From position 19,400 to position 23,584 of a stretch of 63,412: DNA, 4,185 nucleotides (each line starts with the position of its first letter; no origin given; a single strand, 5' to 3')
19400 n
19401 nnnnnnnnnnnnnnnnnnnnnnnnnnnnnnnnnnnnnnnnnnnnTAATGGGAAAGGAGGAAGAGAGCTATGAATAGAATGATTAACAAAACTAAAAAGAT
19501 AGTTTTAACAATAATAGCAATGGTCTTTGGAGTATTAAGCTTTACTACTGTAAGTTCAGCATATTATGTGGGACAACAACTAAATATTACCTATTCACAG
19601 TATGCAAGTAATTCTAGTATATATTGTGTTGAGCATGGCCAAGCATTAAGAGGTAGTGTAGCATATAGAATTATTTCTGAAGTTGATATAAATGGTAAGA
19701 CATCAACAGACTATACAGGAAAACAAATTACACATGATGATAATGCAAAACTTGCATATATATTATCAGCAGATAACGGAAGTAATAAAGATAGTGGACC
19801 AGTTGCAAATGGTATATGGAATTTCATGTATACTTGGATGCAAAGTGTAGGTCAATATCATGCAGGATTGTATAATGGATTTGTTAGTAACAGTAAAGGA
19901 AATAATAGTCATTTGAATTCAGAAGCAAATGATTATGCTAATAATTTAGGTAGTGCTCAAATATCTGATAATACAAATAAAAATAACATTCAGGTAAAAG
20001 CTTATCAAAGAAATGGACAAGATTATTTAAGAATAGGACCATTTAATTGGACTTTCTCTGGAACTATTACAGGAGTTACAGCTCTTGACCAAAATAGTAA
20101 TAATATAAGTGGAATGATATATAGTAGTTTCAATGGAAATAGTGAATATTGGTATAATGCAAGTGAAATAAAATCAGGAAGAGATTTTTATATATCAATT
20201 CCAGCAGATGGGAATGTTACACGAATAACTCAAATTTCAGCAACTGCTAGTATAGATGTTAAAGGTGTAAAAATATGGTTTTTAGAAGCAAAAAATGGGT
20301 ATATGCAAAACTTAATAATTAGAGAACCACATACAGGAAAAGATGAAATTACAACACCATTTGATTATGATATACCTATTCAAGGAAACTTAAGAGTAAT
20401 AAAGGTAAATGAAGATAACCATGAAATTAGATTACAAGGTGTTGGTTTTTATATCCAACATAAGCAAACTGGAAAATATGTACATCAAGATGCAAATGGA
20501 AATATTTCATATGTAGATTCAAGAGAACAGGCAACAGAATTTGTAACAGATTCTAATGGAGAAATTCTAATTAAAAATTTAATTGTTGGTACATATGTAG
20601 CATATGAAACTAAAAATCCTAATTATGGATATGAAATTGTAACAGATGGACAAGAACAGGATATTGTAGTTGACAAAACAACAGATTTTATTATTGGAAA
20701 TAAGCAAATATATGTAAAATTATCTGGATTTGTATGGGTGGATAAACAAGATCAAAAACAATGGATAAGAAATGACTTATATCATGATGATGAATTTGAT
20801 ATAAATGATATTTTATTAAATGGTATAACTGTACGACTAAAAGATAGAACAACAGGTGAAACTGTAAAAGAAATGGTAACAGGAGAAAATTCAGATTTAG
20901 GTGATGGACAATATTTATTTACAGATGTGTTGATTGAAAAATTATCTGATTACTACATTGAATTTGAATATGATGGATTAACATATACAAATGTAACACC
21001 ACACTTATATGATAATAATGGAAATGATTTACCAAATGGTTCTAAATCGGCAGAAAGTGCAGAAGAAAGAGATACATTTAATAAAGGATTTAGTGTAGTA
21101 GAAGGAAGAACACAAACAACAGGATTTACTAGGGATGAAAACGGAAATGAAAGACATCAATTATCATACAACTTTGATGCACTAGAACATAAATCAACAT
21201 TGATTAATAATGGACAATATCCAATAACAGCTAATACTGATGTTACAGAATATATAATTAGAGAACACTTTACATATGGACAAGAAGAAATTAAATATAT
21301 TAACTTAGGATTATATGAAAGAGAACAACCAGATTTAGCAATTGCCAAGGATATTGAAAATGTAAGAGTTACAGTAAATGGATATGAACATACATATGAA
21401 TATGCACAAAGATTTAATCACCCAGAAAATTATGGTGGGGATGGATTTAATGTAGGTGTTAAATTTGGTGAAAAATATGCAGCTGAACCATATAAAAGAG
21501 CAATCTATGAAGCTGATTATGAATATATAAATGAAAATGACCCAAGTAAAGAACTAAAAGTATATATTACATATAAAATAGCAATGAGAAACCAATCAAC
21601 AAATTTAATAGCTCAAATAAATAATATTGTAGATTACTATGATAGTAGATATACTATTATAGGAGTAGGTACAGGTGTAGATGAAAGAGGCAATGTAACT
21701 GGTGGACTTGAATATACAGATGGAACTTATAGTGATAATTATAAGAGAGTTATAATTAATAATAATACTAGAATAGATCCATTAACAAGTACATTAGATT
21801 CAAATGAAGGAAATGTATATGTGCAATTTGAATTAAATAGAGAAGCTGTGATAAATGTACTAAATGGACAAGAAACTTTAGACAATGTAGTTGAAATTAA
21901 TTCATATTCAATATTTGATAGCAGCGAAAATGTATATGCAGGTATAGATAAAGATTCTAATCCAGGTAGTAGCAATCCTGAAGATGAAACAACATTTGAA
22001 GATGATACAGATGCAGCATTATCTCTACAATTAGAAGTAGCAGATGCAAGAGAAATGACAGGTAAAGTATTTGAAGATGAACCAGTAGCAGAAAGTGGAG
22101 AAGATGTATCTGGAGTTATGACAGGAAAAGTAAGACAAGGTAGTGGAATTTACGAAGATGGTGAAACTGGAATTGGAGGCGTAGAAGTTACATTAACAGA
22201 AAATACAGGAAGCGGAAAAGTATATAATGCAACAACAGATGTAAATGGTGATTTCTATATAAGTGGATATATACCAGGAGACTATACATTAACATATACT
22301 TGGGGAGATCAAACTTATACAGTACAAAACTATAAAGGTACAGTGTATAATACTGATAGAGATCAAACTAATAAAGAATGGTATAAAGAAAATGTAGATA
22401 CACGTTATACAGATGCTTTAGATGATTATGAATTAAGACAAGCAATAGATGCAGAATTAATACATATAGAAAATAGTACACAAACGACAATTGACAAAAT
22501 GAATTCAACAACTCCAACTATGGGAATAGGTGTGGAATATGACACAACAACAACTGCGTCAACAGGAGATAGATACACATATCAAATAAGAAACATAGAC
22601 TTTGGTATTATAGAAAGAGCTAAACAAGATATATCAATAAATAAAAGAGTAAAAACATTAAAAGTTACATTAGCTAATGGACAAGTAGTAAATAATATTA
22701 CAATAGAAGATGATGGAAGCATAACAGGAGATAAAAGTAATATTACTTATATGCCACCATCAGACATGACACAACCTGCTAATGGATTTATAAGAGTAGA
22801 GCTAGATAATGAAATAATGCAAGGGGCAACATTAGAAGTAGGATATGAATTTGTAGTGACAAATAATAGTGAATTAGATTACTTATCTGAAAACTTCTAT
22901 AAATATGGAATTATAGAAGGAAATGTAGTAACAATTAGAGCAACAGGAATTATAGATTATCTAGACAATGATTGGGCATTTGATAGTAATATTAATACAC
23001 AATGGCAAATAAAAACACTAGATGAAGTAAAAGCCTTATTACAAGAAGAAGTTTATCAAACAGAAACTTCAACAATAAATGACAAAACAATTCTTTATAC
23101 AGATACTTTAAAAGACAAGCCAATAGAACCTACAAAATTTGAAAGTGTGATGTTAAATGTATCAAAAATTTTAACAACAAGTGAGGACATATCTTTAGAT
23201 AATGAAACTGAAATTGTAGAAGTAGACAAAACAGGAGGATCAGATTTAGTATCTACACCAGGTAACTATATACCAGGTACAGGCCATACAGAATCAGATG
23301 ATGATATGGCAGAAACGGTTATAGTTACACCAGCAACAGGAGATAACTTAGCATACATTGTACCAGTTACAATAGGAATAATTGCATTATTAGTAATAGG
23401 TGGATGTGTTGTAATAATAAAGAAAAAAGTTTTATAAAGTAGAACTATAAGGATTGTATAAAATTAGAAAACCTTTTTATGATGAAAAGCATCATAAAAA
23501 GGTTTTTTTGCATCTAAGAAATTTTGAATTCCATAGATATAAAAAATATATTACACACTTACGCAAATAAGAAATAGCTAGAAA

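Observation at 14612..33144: Tandemly duplicated two-gene module encoding four giant surface proteins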

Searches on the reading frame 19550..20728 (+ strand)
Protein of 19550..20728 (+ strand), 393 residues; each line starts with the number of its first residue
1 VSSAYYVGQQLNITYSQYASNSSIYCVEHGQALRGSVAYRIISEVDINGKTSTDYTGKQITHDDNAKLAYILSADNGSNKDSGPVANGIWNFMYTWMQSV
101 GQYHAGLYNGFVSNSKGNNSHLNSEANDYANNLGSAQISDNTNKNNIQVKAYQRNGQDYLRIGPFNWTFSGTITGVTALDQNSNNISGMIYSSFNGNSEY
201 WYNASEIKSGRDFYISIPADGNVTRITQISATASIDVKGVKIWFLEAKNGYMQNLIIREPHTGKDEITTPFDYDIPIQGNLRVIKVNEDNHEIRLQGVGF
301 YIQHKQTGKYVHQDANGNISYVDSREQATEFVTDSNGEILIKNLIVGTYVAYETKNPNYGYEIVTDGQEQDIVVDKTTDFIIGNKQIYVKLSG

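Call 51: predict_structure(alignment_id=A2)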
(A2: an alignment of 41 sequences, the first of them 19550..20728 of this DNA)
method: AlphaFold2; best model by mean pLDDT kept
length: 393 residues; sequences in the alignment: 41
mean_pLDDT: 89.0   pTM: 0.75
mean pLDDT of the five models: 89.0, 88.9, 88.3, 84.6, 84.5
residues with pLDDT >= 90: 258; 70-90: 106; 50-70: 21; < 50: 8
segments of 3 or more residues with pLDDT < 50: 1-3, 389-393
pLDDT, mean of each block of 10 residues (from residue 1): 74 88 87 81 96 97 96 89 90 96 95 89 90 88 94 87 96 95 94 91 95 92 89 95 88 86 94 92 81 83 90 92 93 91 92 83 76 90 67 40
secondary structure, 60 per line:
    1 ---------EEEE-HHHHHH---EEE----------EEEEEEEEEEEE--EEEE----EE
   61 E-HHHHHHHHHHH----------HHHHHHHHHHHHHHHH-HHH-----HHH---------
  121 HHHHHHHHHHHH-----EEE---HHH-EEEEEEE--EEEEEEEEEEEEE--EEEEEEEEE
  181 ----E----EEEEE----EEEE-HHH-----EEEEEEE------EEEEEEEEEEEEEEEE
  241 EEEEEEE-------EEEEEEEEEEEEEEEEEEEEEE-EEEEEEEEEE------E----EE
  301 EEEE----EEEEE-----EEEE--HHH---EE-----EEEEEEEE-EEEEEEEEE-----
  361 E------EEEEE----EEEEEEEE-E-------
elements in order: E10-13 H15-20 E24-26 E37-48 E51-54 E59-61 H63-73 H84-99 H121-132 E138-140 E148-154 E157-169 E172-180 E190-194 E199-202 E212-218 E225-247 E255-276 E278-287 E299-304 E309-313 E319-322 E338-345 E347-355 E368-372 E377-384

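Call 54: fold_search(model_id=the predicted structure, library=pdb)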
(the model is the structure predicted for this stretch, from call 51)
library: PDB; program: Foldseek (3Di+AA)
matches with E <= 10: 978; with E <= 0.001: 94
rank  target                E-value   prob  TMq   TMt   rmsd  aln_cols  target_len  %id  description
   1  6fwv_A                2.7e-13  1.00  0.32  0.27  10.6       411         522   12  The Bacillus anthracis TIE protein (released 2018-08-08)
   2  6fwv_B                4.8e-13  1.00  0.32  0.27  10.9       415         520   13  The Bacillus anthracis TIE protein (released 2018-08-08)
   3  4uzg                  3.1e-11  1.00  0.27  0.36  16.7       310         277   15  Crystal structure of group B streptococcus pilus 2b backbone protein SAK_1440 (released 2015-05-13)
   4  9lj6                  5.6e-11  1.00  0.26  0.39  15.0       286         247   14  Crystal Structure of C-terminal rigid fragment containing middle and C-terminal domains of the Basal pilin EbpB from Ent (released 2025-07-16)
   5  9lr7_A                6.6e-11  1.00  0.29  0.29  14.5       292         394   13  Crystal Structure of the Basal pilin EbpB from Enterococcus faecalis. (released 2025-07-16)
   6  9lr7_B                6.6e-11  1.00  0.29  0.28  14.6       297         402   14  Crystal Structure of the Basal pilin EbpB from Enterococcus faecalis. (released 2025-07-16)
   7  9m00_B                9.6e-11  1.00  0.26  0.32  15.6       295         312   12  Crystal Structure of the Basal pilin EbpB from Enterococcus faecalis with a partially disordered N-terminal domain. (released 2025-07-16)
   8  9lr7_D                1.5e-10  1.00  0.28  0.30  15.0       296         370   12  Crystal Structure of the Basal pilin EbpB from Enterococcus faecalis. (released 2025-07-16)
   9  9m00_A                2.3e-10  1.00  0.25  0.29  15.7       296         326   12  Crystal Structure of the Basal pilin EbpB from Enterococcus faecalis with a partially disordered N-terminal domain. (released 2025-07-16)
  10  9lr7_C                3.2e-09  1.00  0.26  0.27  16.4       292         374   13  Crystal Structure of the Basal pilin EbpB from Enterococcus faecalis. (released 2025-07-16)
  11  3rkp_B                1.7e-08  1.00  0.27  0.30  12.8       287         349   16  Crystal structure of BcpA*(D312A), the major pilin subunit of Bacillus cereus (released 2012-05-30)
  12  3rkp_A                2.8e-08  1.00  0.27  0.30  13.4       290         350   16  Crystal structure of BcpA*(D312A), the major pilin subunit of Bacillus cereus (released 2012-05-30)
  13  2x9y                  4.1e-08  1.00  0.25  0.23  18.8       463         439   10  STRUCTURE OF THE PILUS BACKBONE (RRGB) FROM STREPTOCOCCUS PNEUMONIAE (released 2010-06-30)
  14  3kpt_A                8.0e-08  1.00  0.24  0.26  14.5       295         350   17  Crystal structure of BcpA, the major pilin subunit of Bacillus cereus (released 2009-11-24)
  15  4hsq                  8.9e-08  1.00  0.20  0.29  19.3       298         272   15  Crystal Structure of Domains D2 and D3 of the Major Pilin SpaD from Corynebacterium diphtheriae (released 2013-11-13)
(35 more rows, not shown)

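Call 56: search_solved_structures(query=A2, max_evalue=1, show_alignments=2)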
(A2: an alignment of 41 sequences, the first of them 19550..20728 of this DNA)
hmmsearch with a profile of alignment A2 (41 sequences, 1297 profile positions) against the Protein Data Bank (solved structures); distinct sequences matched with E-value up to 1: 6.
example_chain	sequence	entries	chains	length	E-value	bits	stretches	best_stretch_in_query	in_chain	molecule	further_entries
9lty_A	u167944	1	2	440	1.8e-11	45.8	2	301-382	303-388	Isopeptide-forming domain-containing fimbrial protein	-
4oq1_A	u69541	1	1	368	4.8e-08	34.5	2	301-409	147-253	Cell wall surface anchor family protein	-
3phs_A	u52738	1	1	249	6.2e-06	27.5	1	300-411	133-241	Cell wall surface anchor family protein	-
4yk2_A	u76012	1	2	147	0.22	12.4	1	63-170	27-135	Bartonella effector protein (Bep) substrate of VirB T4SS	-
9c7v_B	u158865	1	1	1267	0.23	12.3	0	872-917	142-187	BOS complex subunit NOMO2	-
3pzd_A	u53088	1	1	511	0.33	11.8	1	905-968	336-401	Myosin-X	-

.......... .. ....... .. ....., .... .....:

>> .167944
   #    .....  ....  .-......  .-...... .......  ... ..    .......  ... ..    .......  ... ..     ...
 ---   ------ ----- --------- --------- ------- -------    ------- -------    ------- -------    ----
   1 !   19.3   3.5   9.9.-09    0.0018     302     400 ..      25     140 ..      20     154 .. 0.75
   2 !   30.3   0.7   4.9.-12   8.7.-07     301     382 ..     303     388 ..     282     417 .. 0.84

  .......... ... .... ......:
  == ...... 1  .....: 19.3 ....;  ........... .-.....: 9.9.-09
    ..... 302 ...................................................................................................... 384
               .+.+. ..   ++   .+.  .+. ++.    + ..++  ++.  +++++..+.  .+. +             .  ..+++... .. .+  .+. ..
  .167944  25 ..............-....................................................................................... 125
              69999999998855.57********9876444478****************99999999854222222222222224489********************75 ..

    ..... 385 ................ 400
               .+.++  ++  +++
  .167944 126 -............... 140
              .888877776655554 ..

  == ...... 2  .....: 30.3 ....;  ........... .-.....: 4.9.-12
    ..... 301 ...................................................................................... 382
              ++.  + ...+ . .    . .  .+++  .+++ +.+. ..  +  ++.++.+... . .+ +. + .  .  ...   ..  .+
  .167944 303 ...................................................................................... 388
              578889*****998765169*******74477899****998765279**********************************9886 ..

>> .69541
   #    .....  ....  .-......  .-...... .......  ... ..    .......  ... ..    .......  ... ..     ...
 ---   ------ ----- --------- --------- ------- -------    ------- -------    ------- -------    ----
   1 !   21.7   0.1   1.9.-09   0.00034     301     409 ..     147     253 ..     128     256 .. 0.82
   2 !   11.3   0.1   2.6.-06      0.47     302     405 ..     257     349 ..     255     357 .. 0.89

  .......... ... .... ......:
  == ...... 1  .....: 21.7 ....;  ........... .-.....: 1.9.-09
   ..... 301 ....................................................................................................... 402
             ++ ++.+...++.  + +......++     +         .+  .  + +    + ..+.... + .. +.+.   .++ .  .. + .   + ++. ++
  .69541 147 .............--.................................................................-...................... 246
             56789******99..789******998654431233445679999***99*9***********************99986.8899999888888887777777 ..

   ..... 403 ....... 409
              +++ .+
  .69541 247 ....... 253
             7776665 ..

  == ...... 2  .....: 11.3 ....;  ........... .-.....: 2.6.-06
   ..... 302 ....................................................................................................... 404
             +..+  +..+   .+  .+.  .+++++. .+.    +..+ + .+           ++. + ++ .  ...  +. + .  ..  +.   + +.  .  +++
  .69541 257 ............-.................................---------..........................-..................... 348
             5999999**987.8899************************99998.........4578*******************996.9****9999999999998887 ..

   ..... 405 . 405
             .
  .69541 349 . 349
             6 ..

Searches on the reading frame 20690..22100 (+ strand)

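Call 41: search_protein_families(library=pfam, proteins=[window:20690-22100:+], max_evalue=1)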
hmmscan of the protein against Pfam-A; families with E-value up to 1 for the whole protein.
window:20690-22100:+ (470 aa): 1 family
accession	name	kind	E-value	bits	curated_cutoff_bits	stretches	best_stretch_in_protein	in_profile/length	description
PF16549.10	T2SSS_2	-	0.09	13.3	25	1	262-308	49-95/104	Type II secretion system (T2SS) pilotin, S protein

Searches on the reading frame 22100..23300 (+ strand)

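Call 41: search_protein_families(library=pfam, proteins=[window:22100-23300:+], max_evalue=1)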
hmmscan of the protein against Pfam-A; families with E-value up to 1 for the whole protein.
window:22100-23300:+ (400 aa): 8 families
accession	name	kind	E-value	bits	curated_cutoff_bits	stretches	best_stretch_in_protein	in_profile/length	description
PF17210.9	SdrD_B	-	1.6e-06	28.7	29.7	1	14-98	13-96/112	SdrD B-like domain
PF13620.12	CarboxypepD_reg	-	7.7e-06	26.6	32.3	1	23-67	12-55/82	Carboxypeptidase regulatory-like domain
PF22333.2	Ago_PAZ_arc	-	0.0086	16.8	27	1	308-368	8-66/96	Argonaute, PAZ domain, archaea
PF22904.2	NOMO1-like_2nd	-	0.04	14.5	27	1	22-85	16-77/90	BOS complex subunit NOMO1-like, second beta sandwich domain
PF25713.1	N4_GP8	-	0.17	12.9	25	1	61-107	9-53/62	Bacteriophage N4 DNA replication inhibitor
PF24025.1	Ig_DR_A0283-like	-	0.17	12.7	27.1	1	20-83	17-81/102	DR_A0283-like, Ig-like domain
PF17802.7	SpaA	-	0.26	11.9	23.1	1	20-77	11-69/91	Prealbumin-like fold domain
PF13715.12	CarbopepD_reg_2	-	0.79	10.2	32.2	1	19-67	8-51/88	CarboxypepD_reg-like domain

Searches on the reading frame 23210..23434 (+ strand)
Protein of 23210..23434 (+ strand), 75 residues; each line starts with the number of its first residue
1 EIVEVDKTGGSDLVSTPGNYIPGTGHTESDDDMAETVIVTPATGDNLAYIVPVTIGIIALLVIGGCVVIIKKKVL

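Call 26: search_protein_families(library=ncbifam, proteins=[window:23210-23434:+], max_evalue=10)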
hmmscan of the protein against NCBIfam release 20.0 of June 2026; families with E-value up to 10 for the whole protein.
window:23210-23434:+ (75 aa): 1 family
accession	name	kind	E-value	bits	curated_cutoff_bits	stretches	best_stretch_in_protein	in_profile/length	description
TIGR03927.1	T7SS_EssA_Firm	equivalog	0.056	13.3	32.45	1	43-73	119-149/151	type VII secretion protein EssA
